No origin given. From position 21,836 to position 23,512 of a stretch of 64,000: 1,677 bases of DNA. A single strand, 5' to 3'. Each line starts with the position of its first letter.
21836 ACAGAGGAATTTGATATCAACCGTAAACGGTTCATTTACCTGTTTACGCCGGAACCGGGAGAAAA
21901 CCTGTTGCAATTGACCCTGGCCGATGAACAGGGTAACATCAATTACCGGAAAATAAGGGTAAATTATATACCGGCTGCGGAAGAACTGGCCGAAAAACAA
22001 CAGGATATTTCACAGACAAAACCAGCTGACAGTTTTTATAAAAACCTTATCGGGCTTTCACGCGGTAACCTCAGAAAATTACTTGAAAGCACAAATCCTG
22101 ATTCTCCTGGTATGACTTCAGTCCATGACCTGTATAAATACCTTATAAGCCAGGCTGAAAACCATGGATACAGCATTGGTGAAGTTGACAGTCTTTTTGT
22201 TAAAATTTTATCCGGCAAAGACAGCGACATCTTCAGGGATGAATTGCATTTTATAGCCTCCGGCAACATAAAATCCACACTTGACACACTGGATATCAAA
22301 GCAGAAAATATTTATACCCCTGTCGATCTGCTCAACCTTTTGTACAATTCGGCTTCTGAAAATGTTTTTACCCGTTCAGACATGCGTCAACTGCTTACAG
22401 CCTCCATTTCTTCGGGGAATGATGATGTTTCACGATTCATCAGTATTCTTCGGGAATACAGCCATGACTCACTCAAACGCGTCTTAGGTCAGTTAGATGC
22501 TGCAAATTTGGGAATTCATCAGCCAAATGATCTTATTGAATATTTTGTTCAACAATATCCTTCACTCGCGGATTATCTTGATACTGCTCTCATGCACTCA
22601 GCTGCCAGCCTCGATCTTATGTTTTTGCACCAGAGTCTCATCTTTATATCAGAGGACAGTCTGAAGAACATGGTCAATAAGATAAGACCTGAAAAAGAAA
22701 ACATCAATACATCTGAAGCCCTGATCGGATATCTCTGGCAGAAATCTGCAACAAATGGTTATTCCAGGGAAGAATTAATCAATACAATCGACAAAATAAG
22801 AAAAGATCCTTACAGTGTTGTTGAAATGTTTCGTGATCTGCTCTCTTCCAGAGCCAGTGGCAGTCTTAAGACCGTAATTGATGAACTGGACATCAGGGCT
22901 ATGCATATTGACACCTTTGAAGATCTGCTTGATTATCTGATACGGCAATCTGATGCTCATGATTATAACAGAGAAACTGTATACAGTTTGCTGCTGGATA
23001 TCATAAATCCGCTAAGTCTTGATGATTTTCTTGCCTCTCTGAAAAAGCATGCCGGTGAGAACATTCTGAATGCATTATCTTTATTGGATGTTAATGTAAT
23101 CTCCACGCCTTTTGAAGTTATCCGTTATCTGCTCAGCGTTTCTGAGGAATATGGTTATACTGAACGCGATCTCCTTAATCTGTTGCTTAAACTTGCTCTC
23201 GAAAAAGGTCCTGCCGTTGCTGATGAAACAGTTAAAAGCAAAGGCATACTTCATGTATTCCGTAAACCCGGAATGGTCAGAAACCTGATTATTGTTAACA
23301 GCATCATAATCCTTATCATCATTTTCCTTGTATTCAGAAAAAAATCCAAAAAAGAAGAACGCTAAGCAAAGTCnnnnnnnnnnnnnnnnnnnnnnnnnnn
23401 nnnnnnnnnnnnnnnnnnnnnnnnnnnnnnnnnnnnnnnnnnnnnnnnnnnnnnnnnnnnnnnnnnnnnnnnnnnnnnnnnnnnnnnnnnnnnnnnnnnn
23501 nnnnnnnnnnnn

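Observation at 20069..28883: Tandem array of four paralogous TPR + PD40 beta-propeller proteins with different anchoring modules, a Tol-Pal-like domain set in a new arrangement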

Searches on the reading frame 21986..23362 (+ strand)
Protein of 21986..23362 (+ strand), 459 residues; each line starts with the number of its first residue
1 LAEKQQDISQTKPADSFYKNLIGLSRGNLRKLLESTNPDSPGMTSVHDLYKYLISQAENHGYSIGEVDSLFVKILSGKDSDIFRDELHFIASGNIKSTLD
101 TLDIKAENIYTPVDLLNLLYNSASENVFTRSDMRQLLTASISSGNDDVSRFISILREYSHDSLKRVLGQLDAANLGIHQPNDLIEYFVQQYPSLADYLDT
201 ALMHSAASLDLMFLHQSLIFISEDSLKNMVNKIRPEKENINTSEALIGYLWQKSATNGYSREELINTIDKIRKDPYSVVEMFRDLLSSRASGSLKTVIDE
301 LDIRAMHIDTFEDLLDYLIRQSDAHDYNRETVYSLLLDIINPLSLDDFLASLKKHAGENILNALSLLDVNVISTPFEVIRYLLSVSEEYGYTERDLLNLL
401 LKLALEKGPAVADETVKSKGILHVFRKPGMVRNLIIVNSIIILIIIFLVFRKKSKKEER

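Call 25: find_related_loci(query=A3, collection=genome_contigs, flank=10000)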
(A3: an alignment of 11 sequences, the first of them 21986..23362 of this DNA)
Query A3 (459 aa) in genome_contigs; peptide patterns used: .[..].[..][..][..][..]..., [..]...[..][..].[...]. (x = any residue, [..] = any of these).
65 stretches matched a pattern; 35 encode a relative of the query (tblastn E <= 1e-3); 35 distinct loci.
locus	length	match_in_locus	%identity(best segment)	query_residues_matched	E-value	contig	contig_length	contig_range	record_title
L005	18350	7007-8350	60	10-458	7e-172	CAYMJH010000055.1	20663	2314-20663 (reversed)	MAG TPA_asm: uncultured Bacteroidales bacterium isolate SRP192927_co7_187 genome assembly, contig: NODE_4557_length_2066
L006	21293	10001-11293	62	1-433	5e-171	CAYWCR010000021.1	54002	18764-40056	MAG TPA_asm: uncultured Bacteroidales bacterium isolate binchicken_co259_28 genome assembly, contig: NODE_174_length_540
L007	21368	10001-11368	62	1-457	6e-168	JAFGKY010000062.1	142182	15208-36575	MAG: Bacteroidales bacterium isolate Zod_Metabat.37 k87_4387128, whole genome shotgun sequence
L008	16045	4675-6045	52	1-457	3e-146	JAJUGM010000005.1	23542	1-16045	MAG: Bacteroidota bacterium isolate bin37 k141_72406_length_23542_cov_7.0000, whole genome shotgun sequence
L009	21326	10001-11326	42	18-458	2e-92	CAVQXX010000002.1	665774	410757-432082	MAG: uncultured Bacteroidales bacterium isolate MFD04716.bin.2.165 genome assembly, contig: contig_10050, whole genome s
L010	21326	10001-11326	40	18-458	2e-89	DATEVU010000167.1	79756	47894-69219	MAG TPA_asm: Bacteroidales bacterium isolate SMAG_U8375 k141_1721688, whole genome shotgun sequence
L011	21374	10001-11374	40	2-458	2e-89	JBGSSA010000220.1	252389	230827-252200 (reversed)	MAG: Bacteroidales bacterium isolate JTS-AC371 k141_621138, whole genome shotgun sequence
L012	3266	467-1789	38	18-457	4e-87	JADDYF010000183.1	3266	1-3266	MAG: Bacteroidales bacterium isolate Aug_T1_C1_D5_161 Aug_T1_C1_D5_k121_7304083, whole genome shotgun sequence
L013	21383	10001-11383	42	6-458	4e-85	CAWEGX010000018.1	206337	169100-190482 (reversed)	MAG: uncultured Bacteroidales bacterium isolate MFD02979.bin.3.462 genome assembly, contig: contig_66257, whole genome s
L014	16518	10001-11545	39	18-458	2e-84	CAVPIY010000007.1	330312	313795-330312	MAG: uncultured Bacteroidales bacterium isolate MFD00032.bin.1.201 genome assembly, contig: contig_41969, whole genome s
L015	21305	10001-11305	39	24-457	2e-83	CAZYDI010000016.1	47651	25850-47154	MAG TPA_asm: uncultured Bacteroidales bacterium isolate SRP192927_co6_439 genome assembly, contig: NODE_1086_length_4765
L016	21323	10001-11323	40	18-457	7e-82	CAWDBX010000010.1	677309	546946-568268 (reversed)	MAG: uncultured Bacteroidales bacterium isolate MFD02979.bin.2.38 genome assembly, contig: contig_58419, whole genome sh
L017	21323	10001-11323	40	17-457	9e-81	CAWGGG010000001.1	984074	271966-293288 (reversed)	MAG: uncultured Bacteroidales bacterium isolate MFD02979.bin.1.62 genome assembly, contig: contig_26867, whole genome sh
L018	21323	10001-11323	39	17-457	4e-80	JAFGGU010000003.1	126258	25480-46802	MAG: Bacteroidales bacterium isolate Zod_Metabat.1409 k87_453094, whole genome shotgun sequence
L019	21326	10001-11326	37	15-457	5e-80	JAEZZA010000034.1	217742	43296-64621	MAG: Bacteroidetes bacterium isolate OH_PFB_31 k127_830694, whole genome shotgun sequence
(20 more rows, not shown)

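Call 33: search_solved_structures(query=A3, max_evalue=1)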
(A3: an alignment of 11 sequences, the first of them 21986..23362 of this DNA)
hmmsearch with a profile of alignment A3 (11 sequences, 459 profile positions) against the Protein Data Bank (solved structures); distinct sequences matched with E-value up to 1: 3.
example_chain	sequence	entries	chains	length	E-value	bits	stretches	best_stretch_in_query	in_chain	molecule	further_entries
1vfr_A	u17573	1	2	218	0.47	12.5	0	132-211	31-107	NAD(P)H:FMN OXIDOREDUCTASE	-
1v5y_A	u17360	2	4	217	0.47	12.5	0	130-211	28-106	Major NAD(P)H-flavin oxidoreductase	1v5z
7yp1_B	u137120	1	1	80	0.84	11.7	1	186-241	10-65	EBV gL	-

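Call 46: predict_structure(alignment_id=A3)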
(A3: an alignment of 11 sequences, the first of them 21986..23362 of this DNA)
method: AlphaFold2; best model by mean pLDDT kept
length: 459 residues; sequences in the alignment: 11
mean_pLDDT: 84.7   pTM: 0.80
mean pLDDT of the five models: 84.7, 84.4, 84.0, 82.8, 82.4
residues with pLDDT >= 90: 258; 70-90: 143; 50-70: 23; < 50: 35
segments of 3 or more residues with pLDDT < 50: 1-13, 412-432
pLDDT, mean of each block of 10 residues (from residue 1): 29 65 90 82 81 93 95 92 90 91 84 91 83 93 80 90 92 89 94 94 92 93 92 86 93 93 94 91 94 94 89 92 89 95 93 91 90 93 93 90 87 35 38 62 80 58
secondary structure, 60 per line:
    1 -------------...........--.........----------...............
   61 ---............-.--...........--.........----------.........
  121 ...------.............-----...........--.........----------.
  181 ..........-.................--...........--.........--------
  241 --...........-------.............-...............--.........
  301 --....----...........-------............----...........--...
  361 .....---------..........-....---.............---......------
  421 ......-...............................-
elements in order: H14-24 H27-35 H46-60 H64-75 H80-90 H93-101 H112-123 H130-142 H148-158 H161-169 H180-190 H192-207 H211-221 H224-232 H243-253 H261-273 H275-289 H292-300 H303-306 H311-321 H329-340 H345-355 H358-365 H375-384 H386-389 H393-405 H409-414 H421-426 H428-458

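Call 50: fold_search(model_id=the predicted structure, library=pdb)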
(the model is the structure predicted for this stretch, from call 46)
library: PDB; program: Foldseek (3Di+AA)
matches with E <= 10: 109; with E <= 0.001: 0
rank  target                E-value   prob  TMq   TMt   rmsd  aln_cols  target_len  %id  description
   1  7tdz_U                1.3e-01  0.25  0.14  0.17  23.2       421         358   14  Cryo-EM model of protomer of the cytoplasmic ring of the nuclear pore complex from Xenopus laevis (released 2022-06-22)
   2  7uw9_P                6.4e-01  0.10  0.14  0.15  24.0       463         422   11  Citrus V-ATPase State 1, H in contact with subunit a (released 2022-07-06)
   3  5h7c_C                6.4e-01  0.09  0.12  0.13  24.6       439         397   13  Crystal structure of a repeat protein with two Protein A-DHR14 repeat modules (released 2017-06-28)
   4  9l5s_Y                1.2e+00  0.08  0.15  0.07  18.7       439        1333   11  Cryo-EM structure of the thermophile spliceosome (state B*Q1) (released 2025-03-12)
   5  5h7c_A                1.2e+00  0.06  0.13  0.14  23.2       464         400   12  Crystal structure of a repeat protein with two Protein A-DHR14 repeat modules (released 2017-06-28)
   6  6lsu                  1.4e+00  0.06  0.14  0.11  20.9       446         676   12  Crystal structure of Uso1-2 (released 2021-01-27)
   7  9a71_B                1.4e+00  0.04  0.11  0.09  21.2       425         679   12  Integrative model of BUK-SYGB by crosslinking MS and deep learning (released 2024-09-18)
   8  8jj6_A                1.6e+00  0.04  0.11  0.10  25.4       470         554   14  Structure of the NELF-BCE complex (released 2023-08-30)
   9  6qj3_A                1.6e+00  0.05  0.12  0.07  21.1       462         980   12  Crystal structure of the C. thermophilum condensin Ycs4-Brn1 subcomplex (released 2019-07-03)
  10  9ca6_B                1.9e+00  0.10  0.13  0.20  12.8       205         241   15  Rns Pocket Mutant - I14F/I17F (released 2025-06-25)
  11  5jcz_B                1.9e+00  0.06  0.11  0.13  19.0       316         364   14  Rab11 bound to MyoVa-GTD (released 2016-09-28)
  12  6e9f_A                1.9e+00  0.02  0.09  0.06  27.4       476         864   14  EsCas13d-crRNA-target RNA ternary complex (released 2018-10-03)
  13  1qte                  2.0e+00  0.03  0.10  0.08  28.8       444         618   12  CRYSTAL STRUCTURE OF THE 70 KDA SOLUBLE LYTIC TRANSGLYCOSYLASE SLT70 FROM ESCHERICHIA COLI AT 1.90 A RESOLUTION IN COMPL (released 1999-08-31)
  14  3e4b_D                2.1e+00  0.04  0.12  0.15  21.4       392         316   14  Crystal structure of AlgK from Pseudomonas fluorescens WCS374r (released 2009-08-25)
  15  7p1k_A                2.1e+00  0.03  0.11  0.11  23.6       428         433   13  Cryo EM structure of bison NHA2 in nano disc structure (released 2022-01-26)
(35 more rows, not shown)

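Call 52: search_protein_representatives(protein=window:21986-23362:+)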
Query: 459 residues. Proteins with E-value up to 0.001 (for the whole library): 132; up to 1e-10: 93; up to 1e-30: 22. The best 132 are listed.
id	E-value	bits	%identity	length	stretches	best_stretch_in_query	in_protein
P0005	9.6e-171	585.0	61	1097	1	10-458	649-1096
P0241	2.6e-103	362.8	29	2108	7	13-404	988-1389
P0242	7.4e-80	285.6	37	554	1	11-457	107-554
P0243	1.4e-76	274.7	38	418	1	44-456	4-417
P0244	2.5e-63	231.1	45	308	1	194-455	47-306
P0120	1.1e-59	219.2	28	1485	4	19-404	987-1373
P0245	8.5e-56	206.3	48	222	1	236-456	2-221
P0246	1.7e-54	202.0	27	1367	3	15-356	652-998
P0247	3.5e-48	181.2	36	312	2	211-453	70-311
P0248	7.4e-45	170.3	27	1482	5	17-207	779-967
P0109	4.6e-44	167.7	35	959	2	207-456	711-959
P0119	7.7e-43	163.6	29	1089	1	33-456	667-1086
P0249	3.4e-40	154.9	26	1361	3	16-457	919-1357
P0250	2.0e-37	145.8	27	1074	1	25-458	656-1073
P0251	5.2e-37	144.4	28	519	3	12-322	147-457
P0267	1.3e-26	110.2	29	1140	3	210-408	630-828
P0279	1.5e-20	90.2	24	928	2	14-456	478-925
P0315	9.8e-13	64.5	22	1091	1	59-456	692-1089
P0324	8.8e-12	61.3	27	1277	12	102-193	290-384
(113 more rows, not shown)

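Call 55: search_protein_families(library=pfam, proteins=[P0241, P0246, P0250, P0267, P0324, P0279, P0315], max_evalue=0.0001)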
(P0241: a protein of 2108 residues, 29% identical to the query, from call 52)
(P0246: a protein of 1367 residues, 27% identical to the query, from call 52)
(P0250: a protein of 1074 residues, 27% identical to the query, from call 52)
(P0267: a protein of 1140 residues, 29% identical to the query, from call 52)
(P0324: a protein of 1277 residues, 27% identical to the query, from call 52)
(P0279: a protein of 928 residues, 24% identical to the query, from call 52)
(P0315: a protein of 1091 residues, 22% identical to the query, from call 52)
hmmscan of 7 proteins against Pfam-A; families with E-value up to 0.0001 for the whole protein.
P0241 (2108 aa): 4 families
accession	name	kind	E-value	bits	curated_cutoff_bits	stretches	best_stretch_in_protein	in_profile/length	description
PF14658.12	EF-hand_9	-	6.1e-12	46.3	37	0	1758-1780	7-29/66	EF-hand domain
PF23255.1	DUF7070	-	1.7e-09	37.7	27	0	967-983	17-33/49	Domain of unknown function (DUF7070)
PF03705.20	CheR_N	-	7e-08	32.5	27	0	1897-1915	34-52/53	CheR methyltransferase, all-alpha domain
PF17267.7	DUF5333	-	4e-06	27.4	27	0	1084-1111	33-60/110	Family of unknown function (DUF5333)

P0246 (1367 aa): 2 families
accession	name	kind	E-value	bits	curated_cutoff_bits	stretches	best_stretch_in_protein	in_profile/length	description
PF07676.18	PD40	-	4e-14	52.5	20.9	1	275-310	4-37/38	WD40-like Beta Propeller Repeat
PF05396.16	Phage_T7_Capsid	-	2.2e-06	28.6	27.1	0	664-710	11-59/188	Phage T7 capsid assembly protein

P0250 (1074 aa): 5 families
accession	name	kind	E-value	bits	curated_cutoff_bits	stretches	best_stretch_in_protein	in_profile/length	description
PF07676.18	PD40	-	2.2e-17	62.9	20.9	1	280-315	4-37/38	WD40-like Beta Propeller Repeat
PF07719.23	TPR_2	-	3.7e-06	27.1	27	0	112-136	2-26/34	Tetratricopeptide repeat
PF13174.12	TPR_6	-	1.8e-05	25.5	26.3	0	112-139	1-28/33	Tetratricopeptide repeat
PF00515.34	TPR_1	-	5.7e-05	23.2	27.8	0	112-136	2-26/34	Tetratricopeptide repeat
PF13431.12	TPR_17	-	9.1e-05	22.9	24.4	0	52-77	1-26/34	Tetratricopeptide repeat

P0267 (1140 aa): 6 families
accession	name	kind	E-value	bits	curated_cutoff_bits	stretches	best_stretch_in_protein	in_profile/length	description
PF07676.18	PD40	-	1.8e-09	37.8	20.9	1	277-312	5-38/38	WD40-like Beta Propeller Repeat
PF13715.12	CarbopepD_reg_2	-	4.6e-07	30.2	32.2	1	459-509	22-72/88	CarboxypepD_reg-like domain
PF13620.12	CarboxypepD_reg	-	2.5e-06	28.2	32.3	1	450-505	18-74/82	Carboxypeptidase regulatory-like domain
PF13174.12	TPR_6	-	1.6e-05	25.6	26.3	0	109-136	1-28/33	Tetratricopeptide repeat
PF13432.12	TPR_16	-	1.7e-05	25.6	32.7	0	33-72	3-42/65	Tetratricopeptide repeat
PF13431.12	TPR_17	-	7.3e-05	23.2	24.4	0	109-129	14-34/34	Tetratricopeptide repeat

P0324 (1277 aa): 4 families
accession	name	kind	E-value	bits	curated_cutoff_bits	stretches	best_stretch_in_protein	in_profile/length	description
PF24507.1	Ig_CFAP65_4th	-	1.2e-29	102.9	27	0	844-869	30-55/76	CFAP65, fourth Ig-like domain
PF24798.1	Ig-CFAP74_4th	-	7.4e-26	90.6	28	0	83-114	51-82/95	CFAP74 forth Ig-like domain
PF22076.2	Cep192_D6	-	9.2e-17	61.6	35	0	508-552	53-97/101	Cep192 domain 6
PF24771.2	Ig_CFAP74_1st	-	2.6e-06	28.1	29.2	0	530-577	41-88/97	CFAP74 first Ig-like domain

P0279 (928 aa): 2 families
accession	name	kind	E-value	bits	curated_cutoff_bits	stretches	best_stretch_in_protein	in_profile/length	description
PF07676.18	PD40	-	4.1e-11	43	20.9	1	33-68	5-38/38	WD40-like Beta Propeller Repeat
PF08587.17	UBA_2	-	1e-07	32.3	23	0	789-805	14-30/45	Ubiquitin associated domain (UBA)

P0315 (1091 aa): 4 families
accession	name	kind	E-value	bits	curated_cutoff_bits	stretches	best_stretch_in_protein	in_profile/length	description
PF07676.18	PD40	-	8.4e-21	73.8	20.9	2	279-314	4-37/38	WD40-like Beta Propeller Repeat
PF14559.12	TPR_19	-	9.2e-07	29.5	25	1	45-76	6-37/68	Tetratricopeptide repeat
PF13174.12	TPR_6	-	6.8e-06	26.8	26.3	0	112-139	1-28/33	Tetratricopeptide repeat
PF13432.12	TPR_16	-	2.5e-05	25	32.7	0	37-77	4-44/65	Tetratricopeptide repeat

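Call 56: find_encoding_contigs(protein=P0250, flank=10000, max_places=1)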
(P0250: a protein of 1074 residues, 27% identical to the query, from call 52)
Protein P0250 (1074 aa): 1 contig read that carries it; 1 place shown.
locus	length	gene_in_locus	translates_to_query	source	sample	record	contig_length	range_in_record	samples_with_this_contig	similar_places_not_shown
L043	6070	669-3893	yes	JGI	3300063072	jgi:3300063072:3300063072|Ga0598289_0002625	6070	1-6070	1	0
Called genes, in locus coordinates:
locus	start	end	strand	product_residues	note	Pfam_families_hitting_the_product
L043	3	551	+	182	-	?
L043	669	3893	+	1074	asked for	PF07719:TPR_2 (faint), PF13174:TPR_6 (faint), PF07676:PD40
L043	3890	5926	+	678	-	PF13174:TPR_6 (faint), PF13432:TPR_16 (faint), PF07676:PD40, PF00691:OmpA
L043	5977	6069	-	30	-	?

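Call 57: find_encoding_contigs(protein=P0315, flank=10000, max_places=1)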
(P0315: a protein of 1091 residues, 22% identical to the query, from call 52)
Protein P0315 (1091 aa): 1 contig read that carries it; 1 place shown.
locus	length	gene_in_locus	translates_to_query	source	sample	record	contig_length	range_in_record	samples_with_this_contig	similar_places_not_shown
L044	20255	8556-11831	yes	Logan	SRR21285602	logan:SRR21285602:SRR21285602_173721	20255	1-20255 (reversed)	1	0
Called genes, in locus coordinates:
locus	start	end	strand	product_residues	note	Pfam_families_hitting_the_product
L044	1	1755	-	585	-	?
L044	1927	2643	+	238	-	-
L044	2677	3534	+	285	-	-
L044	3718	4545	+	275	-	PF21033:RMD1-3 (faint), PF23914:TPR_CcmH_CycH (faint), PF14559:TPR_19, PF13432:TPR_16 (weak), PF13414:TPR_11 (weak), PF00515:TPR_1 (weak), PF13424:TPR_12 (weak), PF13414:TPR_11 (weak), +12 more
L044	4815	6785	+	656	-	PF00535:Glycos_transf_2, PF13641:Glyco_tranf_2_3, PF13632:Glyco_trans_2_3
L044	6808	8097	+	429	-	PF00364:Biotin_lipoyl, PF00198:2-oxoacid_dh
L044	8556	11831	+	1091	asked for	PF13174:TPR_6 (faint), PF14559:TPR_19 (faint), PF07676:PD40 (weak)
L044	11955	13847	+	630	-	PF07676:PD40 (weak), PF00691:OmpA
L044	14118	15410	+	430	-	PF07719:TPR_2 (faint), PF13174:TPR_6 (faint), PF13432:TPR_16 (faint), PF07676:PD40 (faint)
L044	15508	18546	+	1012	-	PF07676:PD40 (faint)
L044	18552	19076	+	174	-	PF13302:Acetyltransf_3, PF13420:Acetyltransf_4 (weak), PF00583:Acetyltransf_1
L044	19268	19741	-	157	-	PF04313:HSDR_N (weak), PF13588:HSDR_N_2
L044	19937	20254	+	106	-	?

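Call 76: search_protein_families(library=pfam, proteins=[L044:15508-18546:+, L044:11955-13847:+], max_evalue=0.001)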
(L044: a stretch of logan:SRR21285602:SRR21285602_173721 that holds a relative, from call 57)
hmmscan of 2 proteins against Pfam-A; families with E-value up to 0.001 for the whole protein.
L044:15508-18546:+ (1012 aa): 2 families
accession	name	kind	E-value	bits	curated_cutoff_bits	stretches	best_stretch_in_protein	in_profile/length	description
PF07676.18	PD40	-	6.7e-13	48.7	20.9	1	279-313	6-38/38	WD40-like Beta Propeller Repeat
PF13432.12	TPR_16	-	0.00027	21.8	32.7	0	34-88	4-57/65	Tetratricopeptide repeat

L044:11955-13847:+ (630 aa): 4 families
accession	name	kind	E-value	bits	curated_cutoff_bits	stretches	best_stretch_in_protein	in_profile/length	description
PF00691.25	OmpA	-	1.5e-22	80.2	27.2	1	518-613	1-98/98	OmpA family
PF07676.18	PD40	-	7.4e-21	74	20.9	2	277-313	4-38/38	WD40-like Beta Propeller Repeat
PF13432.12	TPR_16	-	6e-05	23.8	32.7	0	80-142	15-65/65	Tetratricopeptide repeat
PF13174.12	TPR_6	-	0.00038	21.3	26.3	0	109-141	1-33/33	Tetratricopeptide repeat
